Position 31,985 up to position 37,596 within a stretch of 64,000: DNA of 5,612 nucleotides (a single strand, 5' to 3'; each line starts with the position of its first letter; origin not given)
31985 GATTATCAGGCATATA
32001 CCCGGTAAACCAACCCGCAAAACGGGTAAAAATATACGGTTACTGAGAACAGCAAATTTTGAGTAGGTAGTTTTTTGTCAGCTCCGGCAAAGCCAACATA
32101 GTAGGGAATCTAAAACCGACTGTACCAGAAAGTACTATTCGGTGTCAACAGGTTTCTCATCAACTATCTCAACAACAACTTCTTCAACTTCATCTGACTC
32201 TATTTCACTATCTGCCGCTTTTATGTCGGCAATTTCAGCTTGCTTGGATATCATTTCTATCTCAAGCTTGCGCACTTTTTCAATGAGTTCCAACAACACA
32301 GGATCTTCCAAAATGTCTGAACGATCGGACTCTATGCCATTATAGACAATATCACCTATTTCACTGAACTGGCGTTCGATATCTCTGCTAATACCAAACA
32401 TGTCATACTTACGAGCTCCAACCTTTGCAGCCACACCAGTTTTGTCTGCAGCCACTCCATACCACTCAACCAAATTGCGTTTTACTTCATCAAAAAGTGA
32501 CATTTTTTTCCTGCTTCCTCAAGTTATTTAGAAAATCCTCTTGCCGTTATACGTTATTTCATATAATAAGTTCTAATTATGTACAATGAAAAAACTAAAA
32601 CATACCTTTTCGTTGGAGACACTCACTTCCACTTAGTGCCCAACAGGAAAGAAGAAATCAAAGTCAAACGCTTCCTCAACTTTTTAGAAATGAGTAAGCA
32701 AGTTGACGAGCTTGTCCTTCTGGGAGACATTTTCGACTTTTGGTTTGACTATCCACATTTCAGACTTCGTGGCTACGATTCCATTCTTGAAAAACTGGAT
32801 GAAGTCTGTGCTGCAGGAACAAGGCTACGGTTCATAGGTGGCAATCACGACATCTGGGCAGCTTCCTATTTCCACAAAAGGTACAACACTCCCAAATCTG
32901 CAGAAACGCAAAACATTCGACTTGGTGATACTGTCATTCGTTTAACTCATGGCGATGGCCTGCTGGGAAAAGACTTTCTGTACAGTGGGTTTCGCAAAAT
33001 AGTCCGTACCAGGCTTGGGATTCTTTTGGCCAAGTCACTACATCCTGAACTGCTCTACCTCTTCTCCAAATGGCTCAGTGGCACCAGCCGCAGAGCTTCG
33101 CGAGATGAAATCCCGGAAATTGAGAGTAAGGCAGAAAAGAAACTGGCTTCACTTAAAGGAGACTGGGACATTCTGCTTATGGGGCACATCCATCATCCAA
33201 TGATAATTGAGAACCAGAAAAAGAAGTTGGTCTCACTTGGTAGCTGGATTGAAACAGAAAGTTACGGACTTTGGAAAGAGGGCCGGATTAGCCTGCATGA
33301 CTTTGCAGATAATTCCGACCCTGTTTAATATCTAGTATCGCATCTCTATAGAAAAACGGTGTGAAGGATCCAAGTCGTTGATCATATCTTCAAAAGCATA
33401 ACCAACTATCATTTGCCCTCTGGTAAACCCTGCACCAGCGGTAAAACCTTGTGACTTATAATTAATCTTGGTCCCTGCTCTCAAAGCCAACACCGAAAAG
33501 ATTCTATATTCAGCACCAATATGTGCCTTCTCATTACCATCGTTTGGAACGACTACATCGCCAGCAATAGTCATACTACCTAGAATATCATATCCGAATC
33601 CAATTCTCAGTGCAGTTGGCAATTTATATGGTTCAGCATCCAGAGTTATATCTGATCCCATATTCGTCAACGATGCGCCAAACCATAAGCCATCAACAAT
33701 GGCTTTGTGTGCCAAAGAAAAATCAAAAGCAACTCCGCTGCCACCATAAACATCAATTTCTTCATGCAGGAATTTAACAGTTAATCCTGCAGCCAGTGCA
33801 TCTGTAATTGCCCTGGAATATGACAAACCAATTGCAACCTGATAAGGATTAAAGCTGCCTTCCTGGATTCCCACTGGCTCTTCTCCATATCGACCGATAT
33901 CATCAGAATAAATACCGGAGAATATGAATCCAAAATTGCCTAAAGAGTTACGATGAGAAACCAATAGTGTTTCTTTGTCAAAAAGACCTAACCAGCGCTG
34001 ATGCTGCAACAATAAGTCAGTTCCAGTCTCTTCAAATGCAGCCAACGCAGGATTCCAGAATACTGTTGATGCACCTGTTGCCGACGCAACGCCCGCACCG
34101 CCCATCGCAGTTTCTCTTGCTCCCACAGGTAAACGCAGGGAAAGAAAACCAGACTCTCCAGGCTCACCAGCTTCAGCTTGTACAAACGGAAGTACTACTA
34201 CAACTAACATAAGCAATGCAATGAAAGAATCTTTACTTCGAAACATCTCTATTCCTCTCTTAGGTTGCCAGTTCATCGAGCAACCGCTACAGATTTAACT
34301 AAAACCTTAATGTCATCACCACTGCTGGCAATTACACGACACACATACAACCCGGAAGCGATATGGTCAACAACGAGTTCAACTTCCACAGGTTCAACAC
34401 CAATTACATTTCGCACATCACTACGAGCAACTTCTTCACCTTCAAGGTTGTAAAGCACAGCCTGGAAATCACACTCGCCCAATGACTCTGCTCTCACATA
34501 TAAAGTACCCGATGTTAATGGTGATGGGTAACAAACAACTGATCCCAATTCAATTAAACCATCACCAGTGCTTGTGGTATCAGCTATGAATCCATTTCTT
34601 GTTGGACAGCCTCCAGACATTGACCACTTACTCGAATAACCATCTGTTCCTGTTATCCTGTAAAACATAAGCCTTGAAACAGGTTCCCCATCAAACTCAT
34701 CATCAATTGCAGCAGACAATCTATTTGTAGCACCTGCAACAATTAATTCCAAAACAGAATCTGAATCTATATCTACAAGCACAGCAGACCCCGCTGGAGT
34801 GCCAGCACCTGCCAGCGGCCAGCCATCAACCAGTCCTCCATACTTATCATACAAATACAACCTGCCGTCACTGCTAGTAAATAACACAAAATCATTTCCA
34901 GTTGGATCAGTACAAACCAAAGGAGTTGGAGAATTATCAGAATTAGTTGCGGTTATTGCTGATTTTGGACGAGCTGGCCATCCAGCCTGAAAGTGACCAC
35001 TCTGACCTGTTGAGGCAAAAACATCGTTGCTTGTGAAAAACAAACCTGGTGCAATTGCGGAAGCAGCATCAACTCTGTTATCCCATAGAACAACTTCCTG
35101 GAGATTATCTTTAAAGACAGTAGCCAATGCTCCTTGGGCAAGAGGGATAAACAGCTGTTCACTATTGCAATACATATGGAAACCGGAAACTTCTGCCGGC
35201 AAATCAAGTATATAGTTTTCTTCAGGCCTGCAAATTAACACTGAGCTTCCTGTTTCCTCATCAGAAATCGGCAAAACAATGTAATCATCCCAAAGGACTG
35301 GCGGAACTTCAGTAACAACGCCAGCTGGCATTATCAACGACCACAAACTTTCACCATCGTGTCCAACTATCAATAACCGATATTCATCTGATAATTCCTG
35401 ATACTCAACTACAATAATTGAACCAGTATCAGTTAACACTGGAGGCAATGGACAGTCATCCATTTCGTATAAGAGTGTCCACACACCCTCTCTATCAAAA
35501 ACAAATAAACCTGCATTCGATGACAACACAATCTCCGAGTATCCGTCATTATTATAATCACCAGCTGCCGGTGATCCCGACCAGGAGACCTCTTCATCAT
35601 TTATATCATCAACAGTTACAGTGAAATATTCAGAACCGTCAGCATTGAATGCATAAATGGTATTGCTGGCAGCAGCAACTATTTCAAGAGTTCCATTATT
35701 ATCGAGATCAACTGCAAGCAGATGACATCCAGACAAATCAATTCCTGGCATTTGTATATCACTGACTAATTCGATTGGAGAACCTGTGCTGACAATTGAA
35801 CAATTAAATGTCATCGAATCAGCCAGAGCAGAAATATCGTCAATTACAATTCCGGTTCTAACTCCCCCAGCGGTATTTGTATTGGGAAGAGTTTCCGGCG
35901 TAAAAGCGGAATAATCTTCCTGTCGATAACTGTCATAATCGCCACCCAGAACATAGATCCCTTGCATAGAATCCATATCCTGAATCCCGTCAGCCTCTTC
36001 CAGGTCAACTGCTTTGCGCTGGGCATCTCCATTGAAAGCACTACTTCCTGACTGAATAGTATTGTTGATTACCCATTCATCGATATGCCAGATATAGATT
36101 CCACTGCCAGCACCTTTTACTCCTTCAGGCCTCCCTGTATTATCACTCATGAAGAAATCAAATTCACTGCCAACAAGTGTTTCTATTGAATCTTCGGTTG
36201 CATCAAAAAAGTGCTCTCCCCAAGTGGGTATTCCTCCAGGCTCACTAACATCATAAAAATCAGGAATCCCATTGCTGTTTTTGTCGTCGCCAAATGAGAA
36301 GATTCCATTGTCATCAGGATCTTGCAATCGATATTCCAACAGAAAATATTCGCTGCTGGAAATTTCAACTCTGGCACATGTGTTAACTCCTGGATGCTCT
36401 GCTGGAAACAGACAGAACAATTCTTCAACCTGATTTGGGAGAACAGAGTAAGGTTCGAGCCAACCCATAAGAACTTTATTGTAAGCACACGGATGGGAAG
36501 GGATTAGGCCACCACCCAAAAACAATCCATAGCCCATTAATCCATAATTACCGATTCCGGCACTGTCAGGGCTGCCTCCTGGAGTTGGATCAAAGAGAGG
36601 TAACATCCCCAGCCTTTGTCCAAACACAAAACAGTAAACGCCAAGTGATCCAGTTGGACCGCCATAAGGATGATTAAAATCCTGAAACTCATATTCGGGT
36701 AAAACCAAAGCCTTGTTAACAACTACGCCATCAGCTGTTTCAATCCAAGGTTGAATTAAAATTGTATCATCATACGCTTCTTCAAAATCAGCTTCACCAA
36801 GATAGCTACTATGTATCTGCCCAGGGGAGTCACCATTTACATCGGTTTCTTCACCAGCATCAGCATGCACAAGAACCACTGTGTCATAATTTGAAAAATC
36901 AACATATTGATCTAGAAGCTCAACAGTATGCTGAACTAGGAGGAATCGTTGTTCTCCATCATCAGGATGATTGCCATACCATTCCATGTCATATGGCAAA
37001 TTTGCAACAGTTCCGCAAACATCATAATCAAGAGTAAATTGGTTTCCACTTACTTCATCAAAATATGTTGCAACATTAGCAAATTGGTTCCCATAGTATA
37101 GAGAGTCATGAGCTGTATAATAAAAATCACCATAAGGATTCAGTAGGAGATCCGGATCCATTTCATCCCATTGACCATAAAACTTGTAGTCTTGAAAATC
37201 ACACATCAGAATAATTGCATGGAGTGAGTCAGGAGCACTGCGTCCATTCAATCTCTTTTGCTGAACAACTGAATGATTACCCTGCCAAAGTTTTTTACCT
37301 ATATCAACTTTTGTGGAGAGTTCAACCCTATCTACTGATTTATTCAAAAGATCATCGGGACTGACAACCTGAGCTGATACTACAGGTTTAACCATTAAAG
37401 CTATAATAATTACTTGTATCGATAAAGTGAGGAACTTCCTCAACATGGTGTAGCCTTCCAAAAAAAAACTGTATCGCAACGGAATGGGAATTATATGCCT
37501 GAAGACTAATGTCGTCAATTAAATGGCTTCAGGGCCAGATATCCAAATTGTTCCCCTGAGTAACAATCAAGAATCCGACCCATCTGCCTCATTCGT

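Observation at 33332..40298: Four-gene operon: Fn3 lipoprotein, aromatic/polybasic protein, pseudo-protease FG-GAP CTD protein and PorV-like barrel, a candidate uncharacterised cell-surface module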

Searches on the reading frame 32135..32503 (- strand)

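Call 77: search_protein_families(library=ncbifam, proteins=[window:32135-32503:-], max_evalue=0.01)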
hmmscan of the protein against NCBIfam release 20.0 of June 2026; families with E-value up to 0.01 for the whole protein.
window:32135-32503:- (122 aa): 1 family
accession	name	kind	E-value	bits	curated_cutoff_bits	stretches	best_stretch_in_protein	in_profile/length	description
NF041819.1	Dsr2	equivalog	0.0085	14.1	1400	1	7-115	968-1065/1215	anti-phage defense-associated sirtuin Dsr2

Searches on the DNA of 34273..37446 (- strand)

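Call 52: search_rna_families(sources=[L007, L013, L020, L023, L033, L044], threshold=gathering)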
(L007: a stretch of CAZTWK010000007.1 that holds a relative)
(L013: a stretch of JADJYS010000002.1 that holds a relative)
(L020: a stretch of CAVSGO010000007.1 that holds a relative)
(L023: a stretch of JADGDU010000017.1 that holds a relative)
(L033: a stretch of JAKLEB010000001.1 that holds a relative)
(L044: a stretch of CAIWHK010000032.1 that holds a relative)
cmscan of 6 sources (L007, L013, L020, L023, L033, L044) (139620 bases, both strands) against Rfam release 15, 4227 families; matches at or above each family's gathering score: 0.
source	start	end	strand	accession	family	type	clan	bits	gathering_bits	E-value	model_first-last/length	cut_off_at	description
